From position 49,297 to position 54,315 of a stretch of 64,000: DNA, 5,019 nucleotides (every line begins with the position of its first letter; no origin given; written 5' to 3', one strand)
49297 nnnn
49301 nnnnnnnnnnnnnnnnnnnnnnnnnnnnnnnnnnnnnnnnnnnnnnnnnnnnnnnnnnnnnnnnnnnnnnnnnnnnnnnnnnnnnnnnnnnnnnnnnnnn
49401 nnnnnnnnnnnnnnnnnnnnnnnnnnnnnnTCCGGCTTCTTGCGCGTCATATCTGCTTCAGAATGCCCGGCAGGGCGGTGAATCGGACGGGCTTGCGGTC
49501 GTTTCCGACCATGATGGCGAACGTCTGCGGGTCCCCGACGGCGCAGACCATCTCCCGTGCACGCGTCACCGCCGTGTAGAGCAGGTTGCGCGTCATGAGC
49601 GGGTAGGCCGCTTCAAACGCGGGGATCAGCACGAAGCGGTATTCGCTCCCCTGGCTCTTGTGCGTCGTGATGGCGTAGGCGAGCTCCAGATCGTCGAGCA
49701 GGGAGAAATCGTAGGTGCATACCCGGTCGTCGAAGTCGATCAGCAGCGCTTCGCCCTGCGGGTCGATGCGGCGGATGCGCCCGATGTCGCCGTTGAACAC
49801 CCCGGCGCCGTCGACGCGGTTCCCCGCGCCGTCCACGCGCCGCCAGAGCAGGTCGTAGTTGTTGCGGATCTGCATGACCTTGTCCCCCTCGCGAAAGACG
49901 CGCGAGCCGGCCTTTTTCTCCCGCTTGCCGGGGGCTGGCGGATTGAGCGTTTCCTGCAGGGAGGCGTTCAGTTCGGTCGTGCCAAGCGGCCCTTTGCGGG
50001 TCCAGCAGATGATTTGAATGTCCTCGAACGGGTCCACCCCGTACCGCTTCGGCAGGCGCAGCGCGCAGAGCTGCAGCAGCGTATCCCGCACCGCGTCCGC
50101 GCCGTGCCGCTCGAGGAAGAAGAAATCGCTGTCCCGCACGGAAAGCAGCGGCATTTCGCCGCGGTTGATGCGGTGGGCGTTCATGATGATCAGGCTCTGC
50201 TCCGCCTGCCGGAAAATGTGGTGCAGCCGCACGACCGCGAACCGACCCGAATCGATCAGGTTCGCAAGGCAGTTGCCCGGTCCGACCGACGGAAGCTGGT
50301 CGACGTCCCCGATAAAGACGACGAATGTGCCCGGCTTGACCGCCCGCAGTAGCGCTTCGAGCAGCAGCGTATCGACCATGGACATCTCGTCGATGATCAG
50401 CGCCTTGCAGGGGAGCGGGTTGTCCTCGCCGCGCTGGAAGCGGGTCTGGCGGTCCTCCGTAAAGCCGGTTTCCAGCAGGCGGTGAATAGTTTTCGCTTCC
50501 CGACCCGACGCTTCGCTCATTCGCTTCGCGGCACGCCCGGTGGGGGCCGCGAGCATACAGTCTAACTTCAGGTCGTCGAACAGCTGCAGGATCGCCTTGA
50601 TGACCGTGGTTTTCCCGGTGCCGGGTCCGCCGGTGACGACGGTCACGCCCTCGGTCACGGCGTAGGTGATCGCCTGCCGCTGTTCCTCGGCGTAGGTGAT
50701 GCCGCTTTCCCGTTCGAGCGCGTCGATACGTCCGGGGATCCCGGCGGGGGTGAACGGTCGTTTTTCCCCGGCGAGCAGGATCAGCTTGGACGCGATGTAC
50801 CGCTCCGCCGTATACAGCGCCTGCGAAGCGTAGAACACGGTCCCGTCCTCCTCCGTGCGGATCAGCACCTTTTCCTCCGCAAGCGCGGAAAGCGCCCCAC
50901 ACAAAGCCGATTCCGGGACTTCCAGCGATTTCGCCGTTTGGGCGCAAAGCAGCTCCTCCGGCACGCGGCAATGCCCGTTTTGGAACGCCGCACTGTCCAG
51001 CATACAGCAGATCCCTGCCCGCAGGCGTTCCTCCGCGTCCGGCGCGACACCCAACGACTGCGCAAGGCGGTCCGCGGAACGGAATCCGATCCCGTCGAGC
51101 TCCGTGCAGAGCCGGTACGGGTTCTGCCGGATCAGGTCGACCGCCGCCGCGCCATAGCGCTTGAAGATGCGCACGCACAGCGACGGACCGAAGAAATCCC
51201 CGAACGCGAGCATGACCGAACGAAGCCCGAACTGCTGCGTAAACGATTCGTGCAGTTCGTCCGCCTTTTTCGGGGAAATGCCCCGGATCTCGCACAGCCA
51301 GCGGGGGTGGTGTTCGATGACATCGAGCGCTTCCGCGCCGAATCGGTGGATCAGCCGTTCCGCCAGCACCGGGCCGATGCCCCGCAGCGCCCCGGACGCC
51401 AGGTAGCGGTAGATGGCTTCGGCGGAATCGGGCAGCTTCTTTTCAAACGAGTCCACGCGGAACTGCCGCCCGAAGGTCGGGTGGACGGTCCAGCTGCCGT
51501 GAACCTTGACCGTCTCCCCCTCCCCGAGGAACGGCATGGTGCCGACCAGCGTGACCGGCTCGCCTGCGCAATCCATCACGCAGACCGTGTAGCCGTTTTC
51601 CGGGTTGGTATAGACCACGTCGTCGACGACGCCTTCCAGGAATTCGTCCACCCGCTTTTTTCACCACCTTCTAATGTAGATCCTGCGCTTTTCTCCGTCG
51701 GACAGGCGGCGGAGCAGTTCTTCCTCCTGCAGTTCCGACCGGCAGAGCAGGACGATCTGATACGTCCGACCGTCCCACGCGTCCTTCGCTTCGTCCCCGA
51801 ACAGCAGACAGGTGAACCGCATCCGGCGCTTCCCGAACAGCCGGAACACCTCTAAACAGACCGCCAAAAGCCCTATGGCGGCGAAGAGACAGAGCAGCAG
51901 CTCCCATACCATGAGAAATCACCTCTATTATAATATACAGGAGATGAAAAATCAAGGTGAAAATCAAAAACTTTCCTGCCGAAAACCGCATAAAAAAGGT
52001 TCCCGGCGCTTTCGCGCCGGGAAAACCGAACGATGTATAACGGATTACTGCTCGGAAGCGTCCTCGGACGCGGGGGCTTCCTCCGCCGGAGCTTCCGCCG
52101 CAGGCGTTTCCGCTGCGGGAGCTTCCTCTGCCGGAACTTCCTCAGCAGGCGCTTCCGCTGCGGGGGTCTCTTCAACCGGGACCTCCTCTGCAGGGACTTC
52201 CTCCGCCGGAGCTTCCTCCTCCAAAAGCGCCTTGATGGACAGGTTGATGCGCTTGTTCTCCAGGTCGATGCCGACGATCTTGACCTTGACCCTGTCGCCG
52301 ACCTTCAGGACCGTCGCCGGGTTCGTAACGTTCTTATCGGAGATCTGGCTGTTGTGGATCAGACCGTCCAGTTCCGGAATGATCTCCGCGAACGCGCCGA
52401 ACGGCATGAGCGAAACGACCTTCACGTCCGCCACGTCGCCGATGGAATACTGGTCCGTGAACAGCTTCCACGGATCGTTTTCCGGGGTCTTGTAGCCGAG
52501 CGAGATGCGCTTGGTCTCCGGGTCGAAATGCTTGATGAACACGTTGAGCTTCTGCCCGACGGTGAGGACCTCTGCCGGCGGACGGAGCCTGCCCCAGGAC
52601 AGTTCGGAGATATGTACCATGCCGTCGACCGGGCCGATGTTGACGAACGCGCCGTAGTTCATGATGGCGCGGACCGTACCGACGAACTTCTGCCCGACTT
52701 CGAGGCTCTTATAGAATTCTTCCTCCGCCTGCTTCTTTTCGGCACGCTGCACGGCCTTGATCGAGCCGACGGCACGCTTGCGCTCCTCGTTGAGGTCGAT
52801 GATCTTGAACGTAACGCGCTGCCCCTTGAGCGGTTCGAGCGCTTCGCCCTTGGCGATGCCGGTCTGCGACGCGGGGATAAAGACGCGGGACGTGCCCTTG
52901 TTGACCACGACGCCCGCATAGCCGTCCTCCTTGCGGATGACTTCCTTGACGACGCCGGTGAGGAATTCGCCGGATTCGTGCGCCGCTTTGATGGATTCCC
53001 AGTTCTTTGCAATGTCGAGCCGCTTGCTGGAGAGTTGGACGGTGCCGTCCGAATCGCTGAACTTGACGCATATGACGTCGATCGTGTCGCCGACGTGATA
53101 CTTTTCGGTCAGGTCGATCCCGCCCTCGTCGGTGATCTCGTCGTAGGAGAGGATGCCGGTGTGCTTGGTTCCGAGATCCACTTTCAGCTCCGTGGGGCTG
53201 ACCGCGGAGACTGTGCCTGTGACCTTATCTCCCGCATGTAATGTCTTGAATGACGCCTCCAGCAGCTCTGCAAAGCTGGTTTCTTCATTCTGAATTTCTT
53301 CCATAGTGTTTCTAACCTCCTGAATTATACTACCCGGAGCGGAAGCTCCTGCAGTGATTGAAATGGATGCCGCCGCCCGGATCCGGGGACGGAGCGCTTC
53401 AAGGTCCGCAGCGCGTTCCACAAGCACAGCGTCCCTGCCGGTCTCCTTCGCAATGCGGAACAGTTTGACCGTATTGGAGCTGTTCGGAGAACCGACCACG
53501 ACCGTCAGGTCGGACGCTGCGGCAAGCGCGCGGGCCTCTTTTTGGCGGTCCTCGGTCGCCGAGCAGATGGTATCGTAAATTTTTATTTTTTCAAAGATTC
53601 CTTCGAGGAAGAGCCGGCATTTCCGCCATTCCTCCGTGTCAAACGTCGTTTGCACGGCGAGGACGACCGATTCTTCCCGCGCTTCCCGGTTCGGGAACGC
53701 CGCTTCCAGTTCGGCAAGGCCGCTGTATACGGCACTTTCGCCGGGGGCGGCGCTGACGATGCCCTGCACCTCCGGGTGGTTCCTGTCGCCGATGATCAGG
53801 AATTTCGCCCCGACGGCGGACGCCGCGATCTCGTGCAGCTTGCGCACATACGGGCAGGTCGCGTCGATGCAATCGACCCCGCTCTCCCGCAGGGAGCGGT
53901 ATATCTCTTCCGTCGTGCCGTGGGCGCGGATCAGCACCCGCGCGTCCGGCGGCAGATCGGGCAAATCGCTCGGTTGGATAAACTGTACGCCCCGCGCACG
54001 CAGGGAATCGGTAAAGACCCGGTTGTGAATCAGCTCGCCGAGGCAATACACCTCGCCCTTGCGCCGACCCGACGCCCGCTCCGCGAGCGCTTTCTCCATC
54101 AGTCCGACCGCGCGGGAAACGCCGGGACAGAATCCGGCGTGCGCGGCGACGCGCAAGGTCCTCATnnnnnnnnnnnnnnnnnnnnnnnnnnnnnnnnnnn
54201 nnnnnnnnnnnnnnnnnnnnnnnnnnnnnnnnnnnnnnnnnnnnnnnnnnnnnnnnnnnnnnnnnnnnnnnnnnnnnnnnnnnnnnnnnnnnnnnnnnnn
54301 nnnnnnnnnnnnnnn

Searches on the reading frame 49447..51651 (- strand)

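Call 11: search_protein_families(library=pfam, proteins=[window:49447-51651:-], max_evalue=0.01)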
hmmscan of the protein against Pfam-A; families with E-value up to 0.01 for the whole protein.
window:49447-51651:- (734 aa): 19 families
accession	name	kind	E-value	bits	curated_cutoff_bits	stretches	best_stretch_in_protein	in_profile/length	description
PF13245.12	AAA_19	-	9.7e-43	146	25.1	1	324-458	1-134/134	AAA domain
PF13604.12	AAA_30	-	1.8e-40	139.2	27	1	320-501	2-174/191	AAA domain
PF14490.11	HHH_RecD2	-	8.9e-35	118.9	27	2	140-228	2-91/92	ATP-dependent RecD2 DNA helicase HHH domain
PF18335.7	SH3_13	-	2.6e-24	85.2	41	1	561-640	1-65/65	ATP-dependent RecD-like DNA helicase SH3 domain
PF23139.1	OB_YrrC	-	9.1e-24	83.6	27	1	3-74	2-76/76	ATP-dependent DNA helicase YrrC, OB-fold domain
PF13538.12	UvrD_C_2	-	2.7e-16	59.6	27.4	1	657-702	1-49/52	UvrD-like helicase C-terminal domain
PF01443.25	Viral_helicase1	-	3e-11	44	21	1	337-456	1-100/228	Viral superfamily 1 RNA helicase core domain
PF13086.12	AAA_11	-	2.6e-06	27.9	27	1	322-358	4-41/257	AAA domain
PF00580.27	UvrD-helicase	-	7.2e-06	26.3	23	1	322-381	3-64/271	UvrD/REP helicase N-terminal domain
PF13401.12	AAA_22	-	7.4e-06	26.7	27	1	333-443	4-117/130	AAA domain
PF05970.20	PIF1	-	2e-05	24.7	25.9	1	333-496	21-203/223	PIF1-like helicase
PF14520.12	HHH_5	-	2.2e-05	25.3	27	0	89-135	7-53/57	Helix-hairpin-helix domain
PF13191.12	AAA_16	-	6.8e-05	23.9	32.6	1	335-455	25-146/167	AAA ATPase domain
PF05127.21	NAT10_TcmA_helicase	-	0.0012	19.1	22.7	1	338-439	1-114/176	RNA cytidine acetyltransferase NAT10/TcmA, helicase domain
PF00004.35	AAA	-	0.0045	17.9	21.2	0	339-422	3-65/131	ATPase family associated with various cellular activities (AAA)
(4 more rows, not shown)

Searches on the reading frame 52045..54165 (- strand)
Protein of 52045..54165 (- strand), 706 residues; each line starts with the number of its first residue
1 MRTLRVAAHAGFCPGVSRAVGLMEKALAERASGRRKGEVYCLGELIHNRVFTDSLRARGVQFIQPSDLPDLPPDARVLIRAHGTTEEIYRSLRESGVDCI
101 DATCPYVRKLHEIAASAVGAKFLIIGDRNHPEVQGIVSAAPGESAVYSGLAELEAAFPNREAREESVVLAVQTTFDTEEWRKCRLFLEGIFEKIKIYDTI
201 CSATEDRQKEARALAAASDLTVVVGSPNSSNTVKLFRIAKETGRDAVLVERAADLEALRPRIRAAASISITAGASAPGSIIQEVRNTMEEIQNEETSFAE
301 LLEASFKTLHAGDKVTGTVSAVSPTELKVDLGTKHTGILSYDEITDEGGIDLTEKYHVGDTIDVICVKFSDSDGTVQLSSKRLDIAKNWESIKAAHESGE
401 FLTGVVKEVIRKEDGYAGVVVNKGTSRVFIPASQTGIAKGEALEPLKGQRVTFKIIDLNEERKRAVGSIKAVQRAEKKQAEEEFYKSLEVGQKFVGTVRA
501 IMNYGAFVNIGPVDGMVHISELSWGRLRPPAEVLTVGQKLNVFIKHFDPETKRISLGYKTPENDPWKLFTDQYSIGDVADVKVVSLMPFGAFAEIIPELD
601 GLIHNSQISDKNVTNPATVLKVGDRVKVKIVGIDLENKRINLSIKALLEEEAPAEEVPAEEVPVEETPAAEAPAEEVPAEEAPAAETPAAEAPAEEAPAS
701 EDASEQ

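Call 28: search_protein_families(library=pfam, proteins=[window:52045-54165:-], max_evalue=0.01)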
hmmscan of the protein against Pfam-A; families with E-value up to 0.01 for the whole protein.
window:52045-54165:- (706 aa): 7 families
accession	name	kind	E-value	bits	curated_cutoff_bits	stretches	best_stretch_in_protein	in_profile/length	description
PF02401.23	LYTB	-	2.6e-77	260.1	24.5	1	6-289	3-267/267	LytB protein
PF00575.29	S1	-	1.4e-50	170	22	4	575-645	4-74/74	S1 RNA binding domain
PF23459.1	S1_RRP5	-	6.4e-11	43.1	27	0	576-643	4-71/72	RRP5 S1 domain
PF18614.7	RNase_II_C_S1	-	0.00038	20.7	26.6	0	613-642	24-56/59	RNase II-type exonuclease C-terminal S1 domain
PF21710.3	Spt6_S1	-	0.0023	18.6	27.5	0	576-645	17-87/91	Spt6, S1/OB domain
PF24685.1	OB_RRP5_4th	-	0.0038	17.6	31.5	0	601-633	39-71/92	RRP5 OB-fold domain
PF02095.21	Extensin_1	-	0.007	16.6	105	1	653-698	45-90/171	Extensin-like protein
